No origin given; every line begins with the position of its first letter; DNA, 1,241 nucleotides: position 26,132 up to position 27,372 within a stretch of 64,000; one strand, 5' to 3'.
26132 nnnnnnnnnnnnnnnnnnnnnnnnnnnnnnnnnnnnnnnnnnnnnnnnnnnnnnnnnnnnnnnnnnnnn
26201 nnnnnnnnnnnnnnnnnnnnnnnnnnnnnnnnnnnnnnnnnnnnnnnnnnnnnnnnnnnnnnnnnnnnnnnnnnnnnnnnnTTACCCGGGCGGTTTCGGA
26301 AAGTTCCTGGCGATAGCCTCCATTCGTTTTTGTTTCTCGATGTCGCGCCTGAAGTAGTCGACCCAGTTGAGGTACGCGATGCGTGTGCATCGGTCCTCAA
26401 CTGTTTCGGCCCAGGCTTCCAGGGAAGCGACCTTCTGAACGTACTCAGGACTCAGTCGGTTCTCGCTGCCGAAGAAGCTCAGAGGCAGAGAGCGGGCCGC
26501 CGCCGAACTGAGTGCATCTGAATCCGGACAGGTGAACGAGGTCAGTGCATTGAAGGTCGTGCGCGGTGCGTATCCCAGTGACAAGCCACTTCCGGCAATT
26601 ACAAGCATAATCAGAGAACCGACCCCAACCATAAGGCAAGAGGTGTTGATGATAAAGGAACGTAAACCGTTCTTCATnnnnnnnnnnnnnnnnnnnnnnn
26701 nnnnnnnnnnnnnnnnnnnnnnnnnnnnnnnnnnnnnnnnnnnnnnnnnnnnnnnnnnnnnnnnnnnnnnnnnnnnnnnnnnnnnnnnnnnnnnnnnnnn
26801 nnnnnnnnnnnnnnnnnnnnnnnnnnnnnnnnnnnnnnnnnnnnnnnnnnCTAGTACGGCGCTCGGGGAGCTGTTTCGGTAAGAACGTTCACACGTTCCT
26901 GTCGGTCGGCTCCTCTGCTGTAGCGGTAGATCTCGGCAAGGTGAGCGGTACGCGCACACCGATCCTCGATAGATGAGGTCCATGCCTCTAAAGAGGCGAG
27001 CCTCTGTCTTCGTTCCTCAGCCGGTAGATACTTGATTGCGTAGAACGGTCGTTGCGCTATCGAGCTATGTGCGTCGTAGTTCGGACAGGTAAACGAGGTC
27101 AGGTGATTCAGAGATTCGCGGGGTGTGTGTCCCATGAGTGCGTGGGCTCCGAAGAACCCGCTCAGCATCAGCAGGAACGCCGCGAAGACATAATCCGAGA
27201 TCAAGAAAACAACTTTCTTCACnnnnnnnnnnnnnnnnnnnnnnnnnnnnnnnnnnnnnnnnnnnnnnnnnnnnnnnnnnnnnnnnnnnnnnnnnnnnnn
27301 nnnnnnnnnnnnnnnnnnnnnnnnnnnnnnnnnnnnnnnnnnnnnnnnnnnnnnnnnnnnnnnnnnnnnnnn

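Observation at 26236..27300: Tandem paralogous secreted two-Cys proteins with a duplicated promoter, RBS and terminator module downstream of rpoC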

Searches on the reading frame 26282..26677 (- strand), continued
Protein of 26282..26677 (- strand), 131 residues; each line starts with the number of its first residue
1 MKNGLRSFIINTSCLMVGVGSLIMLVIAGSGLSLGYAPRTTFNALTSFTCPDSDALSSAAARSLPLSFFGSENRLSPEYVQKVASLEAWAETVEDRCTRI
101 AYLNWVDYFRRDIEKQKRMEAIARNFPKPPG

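Call 70: find_encoding_contigs(protein=P0014, flank=8000, max_places=2)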
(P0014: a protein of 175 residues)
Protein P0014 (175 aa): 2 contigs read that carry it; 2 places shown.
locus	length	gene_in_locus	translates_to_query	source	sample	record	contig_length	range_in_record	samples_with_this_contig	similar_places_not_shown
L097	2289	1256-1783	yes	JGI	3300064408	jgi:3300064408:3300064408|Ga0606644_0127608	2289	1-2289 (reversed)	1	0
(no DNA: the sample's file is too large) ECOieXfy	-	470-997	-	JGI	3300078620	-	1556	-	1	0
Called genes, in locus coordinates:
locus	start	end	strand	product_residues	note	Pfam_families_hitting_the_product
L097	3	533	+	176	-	?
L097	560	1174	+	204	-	-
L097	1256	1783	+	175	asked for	-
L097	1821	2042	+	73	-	PF12728:HTH_17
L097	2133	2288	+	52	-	?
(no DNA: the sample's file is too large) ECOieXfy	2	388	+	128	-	?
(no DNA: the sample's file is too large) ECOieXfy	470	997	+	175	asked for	-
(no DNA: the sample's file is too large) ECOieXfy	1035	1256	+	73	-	PF12728:HTH_17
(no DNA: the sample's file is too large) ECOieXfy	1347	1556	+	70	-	?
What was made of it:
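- P0014 lies beside an HTH_17 gene (call 70).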

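Call 81: search_dna_similar(query=P0008, collection=phages, mode=protein, max_evalue=0.01)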
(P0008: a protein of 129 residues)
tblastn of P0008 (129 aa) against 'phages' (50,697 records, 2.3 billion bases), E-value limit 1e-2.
No match.

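Call 82: search_dna_similar(query=P0013, collection=phages, mode=protein, max_evalue=0.01)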
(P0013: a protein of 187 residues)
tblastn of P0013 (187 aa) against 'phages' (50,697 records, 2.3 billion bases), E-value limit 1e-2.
No match.

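Call 83: search_protein_families(library=phrogs, proteins=[L003:112-402:+, L086:806-1396:+, L085:7534-8004:+], max_evalue=0.05)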
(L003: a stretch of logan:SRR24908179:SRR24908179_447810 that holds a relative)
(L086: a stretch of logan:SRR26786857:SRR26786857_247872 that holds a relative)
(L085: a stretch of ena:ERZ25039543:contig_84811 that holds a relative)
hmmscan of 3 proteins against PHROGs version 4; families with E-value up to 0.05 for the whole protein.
L003:112-402:+ (96 aa): 0 families

L086:806-1396:+ (196 aa): 0 families

L085:7534-8004:+ (156 aa): 0 families

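Call 85: search_protein_families(library=padloc, proteins=[window:26282-26677:-, L094:2815-3216:+, P0008, P0013, P0014], max_evalue=0.05)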
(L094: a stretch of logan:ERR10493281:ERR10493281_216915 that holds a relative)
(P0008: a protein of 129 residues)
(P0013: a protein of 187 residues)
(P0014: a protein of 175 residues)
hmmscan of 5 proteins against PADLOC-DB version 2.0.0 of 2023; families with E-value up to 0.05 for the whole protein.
window:26282-26677:- (131 aa): 0 families

L094:2815-3216:+ (133 aa): 0 families

P0008 (129 aa): 0 families

P0013 (187 aa): 0 families

P0014 (175 aa): 0 families

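Call 93: search_protein_families(library=phrogs, proteins=[L095:6113-6457:+, L095:6678-7025:+, L095:7309-7914:+, L095:8387-8719:+, L095:9428-10171:+, L095:10901-11665:+, L095:5862-6089:-, L095:5416-5877:-, L097:560-1174:+, L095:13870-14895:+], max_evalue=0.001)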
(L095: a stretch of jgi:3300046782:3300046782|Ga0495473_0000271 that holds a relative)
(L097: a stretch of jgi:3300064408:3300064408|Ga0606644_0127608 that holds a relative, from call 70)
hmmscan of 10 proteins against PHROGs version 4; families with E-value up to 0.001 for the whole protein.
L095:6113-6457:+ (114 aa): 0 families

L095:6678-7025:+ (115 aa): 0 families

L095:7309-7914:+ (201 aa): 0 families

L095:8387-8719:+ (110 aa): 0 families

L095:9428-10171:+ (247 aa): 0 families

L095:10901-11665:+ (254 aa): 5 families
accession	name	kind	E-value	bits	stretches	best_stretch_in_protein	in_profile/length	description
phrog_8130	-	unknown function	2.2e-22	80.7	1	16-101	170-260/434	-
phrog_4284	-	unknown function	1.3e-13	52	1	25-92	84-153/171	-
phrog_8604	-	unknown function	1.9e-07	31.9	1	27-101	126-195/200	-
phrog_33921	-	unknown function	1.9e-06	28.8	1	20-99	63-142/160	-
phrog_5032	-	unknown function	5.9e-05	23.8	1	37-94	90-151/178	-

L095:5862-6089:- (75 aa): 0 families

L095:5416-5877:- (153 aa): 0 families

L097:560-1174:+ (204 aa): 0 families

L095:13870-14895:+ (341 aa): 2 families
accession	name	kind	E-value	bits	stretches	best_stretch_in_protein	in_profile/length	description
phrog_1408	-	DNA, RNA and nucleotide metabolism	2.2e-10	41.5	1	15-208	16-163/302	replication initiation protein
phrog_5810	-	DNA, RNA and nucleotide metabolism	9.7e-06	26.4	1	1-100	2-92/268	replication initiation protein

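Call 96: search_dna_similar(query=P0014, collection=plasmids, mode=protein, max_evalue=0.01)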
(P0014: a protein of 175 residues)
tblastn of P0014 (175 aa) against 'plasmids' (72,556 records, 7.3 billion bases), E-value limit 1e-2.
No match.

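Call 97: search_dna_similar(query=window:26282-26677:-, collection=phages, mode=protein, max_evalue=0.01)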
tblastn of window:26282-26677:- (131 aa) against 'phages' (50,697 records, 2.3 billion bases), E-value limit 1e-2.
No match.
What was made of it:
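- Tried and rejected: GenBank phages and PLSDB plasmids, by tblastn (calls 81, 82, 96, 97).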

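Call 101: search_protein_families(library=pfam, proteins=[L085:7534-8004:+, L086:806-1396:+, L088:522-1124:+], max_evalue=0.001)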
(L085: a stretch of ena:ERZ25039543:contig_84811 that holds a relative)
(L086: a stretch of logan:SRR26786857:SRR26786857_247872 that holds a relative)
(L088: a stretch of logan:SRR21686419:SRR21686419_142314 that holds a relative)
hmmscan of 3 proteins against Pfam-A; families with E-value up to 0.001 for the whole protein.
L085:7534-8004:+ (156 aa): 0 families

L086:806-1396:+ (196 aa): 0 families

L088:522-1124:+ (200 aa): 0 families

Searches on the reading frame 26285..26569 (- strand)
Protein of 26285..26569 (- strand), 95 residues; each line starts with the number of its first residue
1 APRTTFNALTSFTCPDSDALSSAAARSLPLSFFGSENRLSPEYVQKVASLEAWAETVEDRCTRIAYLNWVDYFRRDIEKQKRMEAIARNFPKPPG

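Call 64: search_solved_structures(query=A4, max_evalue=10)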
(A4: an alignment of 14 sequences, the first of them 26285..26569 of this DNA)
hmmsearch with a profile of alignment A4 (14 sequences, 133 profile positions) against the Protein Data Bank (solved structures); distinct sequences matched with E-value up to 10: 5.
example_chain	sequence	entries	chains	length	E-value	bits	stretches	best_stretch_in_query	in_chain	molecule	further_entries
5xxb_B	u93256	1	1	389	0.19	15.4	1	84-111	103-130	Ribosomal protein uL3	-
9ygm_LC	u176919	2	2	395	0.44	14.2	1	86-113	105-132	60S ribosomal protein uL3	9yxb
4v6w_CB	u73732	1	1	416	0.62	13.7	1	84-112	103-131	60S ribosomal protein L3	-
6xu6_CB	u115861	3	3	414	0.62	13.7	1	84-112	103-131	60S ribosomal protein L3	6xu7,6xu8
4wyi_A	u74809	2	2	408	1.7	12.3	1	10-72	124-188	Monogalactosyldiacylglycerol synthase 1, chloroplastic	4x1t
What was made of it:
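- The PDB sequence profile finds nothing (call 64).
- Tried and rejected: PDB sequences, by profile (call 64).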

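Call 73: predict_structure(alignment_id=A4)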
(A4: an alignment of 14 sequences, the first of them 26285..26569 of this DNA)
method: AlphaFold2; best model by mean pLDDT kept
length: 95 residues; sequences in the alignment: 14
mean_pLDDT: 89.3   pTM: 0.74
mean pLDDT of the five models: 89.3, 88.9, 87.7, 87.5, 86.6
residues with pLDDT >= 90: 75; 70-90: 9; 50-70: 7; < 50: 4
segments of 3 or more residues with pLDDT < 50: 1-3
pLDDT, mean of each block of 10 residues (from residue 1): 50 89 97 87 96 98 98 96 93 89
secondary structure, 60 per line:
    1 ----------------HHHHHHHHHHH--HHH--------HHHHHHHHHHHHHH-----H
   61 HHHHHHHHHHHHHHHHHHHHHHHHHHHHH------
elements in order: H17-27 H41-54 H60-89
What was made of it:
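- Closest known: Llp. Different: The mature domain is larger (about 90-150 aa against about 60) and predicted all-helical (call 73).
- The AlphaFold2 model is confident (call 73).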

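Call 77: fold_search(model_id=the predicted structure, library=pdb)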
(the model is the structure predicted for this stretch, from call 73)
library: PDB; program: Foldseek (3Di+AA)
matches with E <= 10: 87; with E <= 0.001: 0
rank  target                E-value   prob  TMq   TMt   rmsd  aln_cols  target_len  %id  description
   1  2c0f_B                1.2e+00  0.20  0.35  0.16  10.9        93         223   12  Structure of Wind Y53F mutant (released 2006-08-29)
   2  6gzc_D                1.5e+00  0.51  0.49  0.59   6.7        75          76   11  heterotetrameric katanin p60:p80 complex (released 2019-08-07)
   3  7s5k_E                1.5e+00  0.41  0.39  0.55  11.3        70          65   11  M. xanthus ferritin-like protein EncB (released 2022-02-02)
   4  6gzc_B                1.6e+00  0.44  0.49  0.59   8.2        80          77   10  heterotetrameric katanin p60:p80 complex (released 2019-08-07)
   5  2c0e_B                1.8e+00  0.16  0.37  0.17  12.1       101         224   12  Structure of PDI-related Chaperone, Wind with his-tag on C-terminus. (released 2006-08-29)
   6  7s5c_D                1.9e+00  0.38  0.42  0.61  12.0        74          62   11  M. xanthus ferritin-like protein EncB (released 2022-02-02)
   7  7s5c_E                1.9e+00  0.35  0.39  0.55  11.9        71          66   11  M. xanthus ferritin-like protein EncB (released 2022-02-02)
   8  5ow5_B                2.1e+00  0.41  0.49  0.59   6.8        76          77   10  p60p80-CAMSAP complex (released 2018-07-11)
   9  7s5c_F                2.1e+00  0.38  0.43  0.65  11.6        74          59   11  M. xanthus ferritin-like protein EncB (released 2022-02-02)
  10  7s5c_H                2.4e+00  0.33  0.42  0.61  11.7        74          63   11  M. xanthus ferritin-like protein EncB (released 2022-02-02)
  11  7s5c_A                2.7e+00  0.30  0.43  0.59  12.2        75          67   11  M. xanthus ferritin-like protein EncB (released 2022-02-02)
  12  1ovn_B                2.7e+00  0.25  0.37  0.16   6.5        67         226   18  Crystal Structure and Functional Analysis of Drosophila Wind-- a PDI-Related Protein (released 2004-02-24)
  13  5jbr_B                2.7e+00  0.18  0.35  0.25  11.2        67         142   15  Crystal structure of uncharacterized protein Bcav_2135 from Beutenbergia cavernae (released 2016-04-20)
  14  2c0g_B                2.9e+00  0.15  0.37  0.16  11.0        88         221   12  Structure of PDI-related Chaperone, Wind mutant-Y53S (released 2006-08-29)
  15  7s5c_G                3.1e+00  0.28  0.42  0.62  11.6        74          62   11  M. xanthus ferritin-like protein EncB (released 2022-02-02)
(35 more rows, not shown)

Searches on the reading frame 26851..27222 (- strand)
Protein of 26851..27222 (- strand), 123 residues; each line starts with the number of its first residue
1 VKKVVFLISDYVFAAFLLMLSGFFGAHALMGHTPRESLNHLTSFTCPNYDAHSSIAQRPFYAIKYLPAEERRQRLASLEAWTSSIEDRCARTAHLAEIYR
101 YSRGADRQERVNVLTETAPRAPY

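Call 6: search_protein_families(library=pfam, proteins=[window:26851-27222:-], max_evalue=1)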
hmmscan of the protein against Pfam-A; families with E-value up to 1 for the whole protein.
window:26851-27222:- (123 aa): 0 families

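Call 7: search_protein_families(library=ncbifam, proteins=[window:26851-27222:-], max_evalue=1)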
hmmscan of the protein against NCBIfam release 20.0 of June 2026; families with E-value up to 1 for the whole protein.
window:26851-27222:- (123 aa): 0 families

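Call 55: find_homologous_proteins(query=window:26851-27222:-, max_evalue=0.01)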
Query window:26851-27222:- (123 aa): 4 proteins with E <= 0.01 among 7 candidates.
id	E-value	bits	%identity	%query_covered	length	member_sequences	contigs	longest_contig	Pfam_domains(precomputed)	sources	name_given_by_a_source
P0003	1.9e-76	272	100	100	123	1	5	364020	-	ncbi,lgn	-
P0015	4.3e-66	238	86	100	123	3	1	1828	-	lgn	-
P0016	2.3e-57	210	80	100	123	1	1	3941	-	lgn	-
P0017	1.8e-52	194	73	100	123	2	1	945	-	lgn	-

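Call 56: find_encoding_contigs(protein=P0016, flank=4000, max_places=3)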
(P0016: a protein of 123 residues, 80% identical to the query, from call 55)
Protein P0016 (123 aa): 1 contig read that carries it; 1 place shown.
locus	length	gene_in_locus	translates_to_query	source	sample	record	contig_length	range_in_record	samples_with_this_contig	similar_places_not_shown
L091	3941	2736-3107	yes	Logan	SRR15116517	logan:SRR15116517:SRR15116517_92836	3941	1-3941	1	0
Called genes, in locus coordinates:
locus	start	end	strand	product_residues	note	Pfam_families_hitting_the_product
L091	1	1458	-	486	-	?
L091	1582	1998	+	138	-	-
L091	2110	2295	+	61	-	-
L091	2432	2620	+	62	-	-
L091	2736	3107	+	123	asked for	-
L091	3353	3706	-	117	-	-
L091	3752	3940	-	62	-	?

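Call 57: find_encoding_contigs(protein=P0015, flank=4000, max_places=3)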
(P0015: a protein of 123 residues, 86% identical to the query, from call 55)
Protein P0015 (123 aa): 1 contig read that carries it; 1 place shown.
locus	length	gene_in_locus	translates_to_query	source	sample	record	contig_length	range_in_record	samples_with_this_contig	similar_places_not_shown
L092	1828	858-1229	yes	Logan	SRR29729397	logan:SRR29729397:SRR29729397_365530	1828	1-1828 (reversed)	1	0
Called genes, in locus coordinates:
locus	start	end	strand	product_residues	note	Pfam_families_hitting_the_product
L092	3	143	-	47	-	?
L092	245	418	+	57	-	-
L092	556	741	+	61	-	-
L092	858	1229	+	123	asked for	-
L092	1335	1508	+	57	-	-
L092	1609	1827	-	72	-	?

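Call 58: find_encoding_contigs(protein=P0017, flank=4000, max_places=3)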
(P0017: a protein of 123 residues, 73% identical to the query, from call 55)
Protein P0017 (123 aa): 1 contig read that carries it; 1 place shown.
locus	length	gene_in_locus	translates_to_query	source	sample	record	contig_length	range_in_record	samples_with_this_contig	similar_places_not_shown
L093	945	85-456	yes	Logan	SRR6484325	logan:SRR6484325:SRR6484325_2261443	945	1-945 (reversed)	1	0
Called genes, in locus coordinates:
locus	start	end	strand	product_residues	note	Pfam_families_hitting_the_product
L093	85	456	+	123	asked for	-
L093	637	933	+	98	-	-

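Call 83: search_protein_families(library=phrogs, proteins=[L092:1335-1508:+, L091:1582-1998:+, L092:245-418:+, L091:2110-2295:+], max_evalue=0.05)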
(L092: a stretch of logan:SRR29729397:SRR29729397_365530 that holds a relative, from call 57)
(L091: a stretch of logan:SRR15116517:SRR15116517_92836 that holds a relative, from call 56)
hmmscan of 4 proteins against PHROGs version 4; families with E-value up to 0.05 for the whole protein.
L092:1335-1508:+ (57 aa): 0 families

L091:1582-1998:+ (138 aa): 0 families

L092:245-418:+ (57 aa): 0 families

L091:2110-2295:+ (61 aa): 0 families

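Call 85: search_protein_families(library=padloc, proteins=[window:26851-27222:-, L091:1582-1998:+], max_evalue=0.05)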
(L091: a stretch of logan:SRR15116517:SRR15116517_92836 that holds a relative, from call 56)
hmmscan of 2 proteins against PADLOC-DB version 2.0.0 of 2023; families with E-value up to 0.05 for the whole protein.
window:26851-27222:- (123 aa): 0 families

L091:1582-1998:+ (138 aa): 0 families

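Call 101: search_protein_families(library=pfam, proteins=[L091:1582-1998:+], max_evalue=0.001)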
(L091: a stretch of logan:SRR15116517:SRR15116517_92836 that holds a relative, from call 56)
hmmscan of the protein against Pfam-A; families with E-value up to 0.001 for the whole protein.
L091:1582-1998:+ (138 aa): 0 families
